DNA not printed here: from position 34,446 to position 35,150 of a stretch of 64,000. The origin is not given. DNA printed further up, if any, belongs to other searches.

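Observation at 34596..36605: Leucine-catabolic biotin carboxylase fused to an excisionase/MerR-type DNA-binding HTH: candidate trigger enzyme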

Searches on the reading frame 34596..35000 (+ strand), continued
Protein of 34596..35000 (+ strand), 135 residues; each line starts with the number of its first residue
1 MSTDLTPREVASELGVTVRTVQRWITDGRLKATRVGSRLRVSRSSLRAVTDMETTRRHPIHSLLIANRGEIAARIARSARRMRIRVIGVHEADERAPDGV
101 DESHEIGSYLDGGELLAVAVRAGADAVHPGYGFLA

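Call 90: find_encoding_contigs(protein=P0327, flank=3000, max_places=1)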
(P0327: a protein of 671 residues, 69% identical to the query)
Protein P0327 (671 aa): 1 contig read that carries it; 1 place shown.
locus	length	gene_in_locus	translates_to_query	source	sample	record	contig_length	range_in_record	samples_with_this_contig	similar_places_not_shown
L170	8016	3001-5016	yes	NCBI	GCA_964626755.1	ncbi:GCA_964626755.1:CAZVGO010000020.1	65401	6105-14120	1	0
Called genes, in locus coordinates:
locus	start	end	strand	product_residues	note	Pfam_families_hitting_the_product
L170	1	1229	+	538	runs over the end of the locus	PF03255:ACCA, PF01039:Carboxyl_trans, PF06833:MdcE (weak)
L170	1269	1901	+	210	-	-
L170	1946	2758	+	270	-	PF00378:ECH_1, PF16113:ECH_2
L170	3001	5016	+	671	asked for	PF12728:HTH_17, PF00289:Biotin_carb_N, PF02222:ATP-grasp (weak), PF02786:CPSase_L_D2, PF07478:Dala_Dala_lig_C, PF02785:Biotin_carb_C, PF00364:Biotin_lipoyl, PF25973:BSH_CzcB (faint)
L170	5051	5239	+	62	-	-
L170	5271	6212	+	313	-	PF00682:HMGL-like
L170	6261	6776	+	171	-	PF01844:HNH, PF14279:HNH_5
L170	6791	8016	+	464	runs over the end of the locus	PF01743:PolyA_pol, PF12627:PolyA_pol_RNAbd, PF01966:HD, PF13735:tRNA_NucTran2_2 (weak)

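Call 91: find_encoding_contigs(protein=P0307, flank=3000, max_places=1)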
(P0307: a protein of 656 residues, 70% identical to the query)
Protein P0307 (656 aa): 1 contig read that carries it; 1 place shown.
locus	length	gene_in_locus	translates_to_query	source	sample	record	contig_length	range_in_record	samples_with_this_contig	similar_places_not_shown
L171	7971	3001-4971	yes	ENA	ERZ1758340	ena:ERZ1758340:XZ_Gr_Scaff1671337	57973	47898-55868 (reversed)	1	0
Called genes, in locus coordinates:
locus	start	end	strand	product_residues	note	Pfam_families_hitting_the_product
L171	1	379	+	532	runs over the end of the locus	PF03255:ACCA, PF01039:Carboxyl_trans, PF06833:MdcE (faint)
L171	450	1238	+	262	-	-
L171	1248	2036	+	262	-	PF03476:MOSC_N, PF03473:MOSC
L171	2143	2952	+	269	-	PF00378:ECH_1, PF16113:ECH_2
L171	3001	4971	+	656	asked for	PF12728:HTH_17, PF00289:Biotin_carb_N, PF02786:CPSase_L_D2, PF07478:Dala_Dala_lig_C, PF02785:Biotin_carb_C, PF25973:BSH_CzcB (faint), PF00364:Biotin_lipoyl, PF25917:BSH_RND (weak), +1 more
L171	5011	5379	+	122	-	-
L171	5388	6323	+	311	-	PF00682:HMGL-like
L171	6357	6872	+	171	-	PF01844:HNH, PF14279:HNH_5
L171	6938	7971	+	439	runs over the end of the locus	PF01743:PolyA_pol, PF12627:PolyA_pol_RNAbd, PF01966:HD, PF13735:tRNA_NucTran2_2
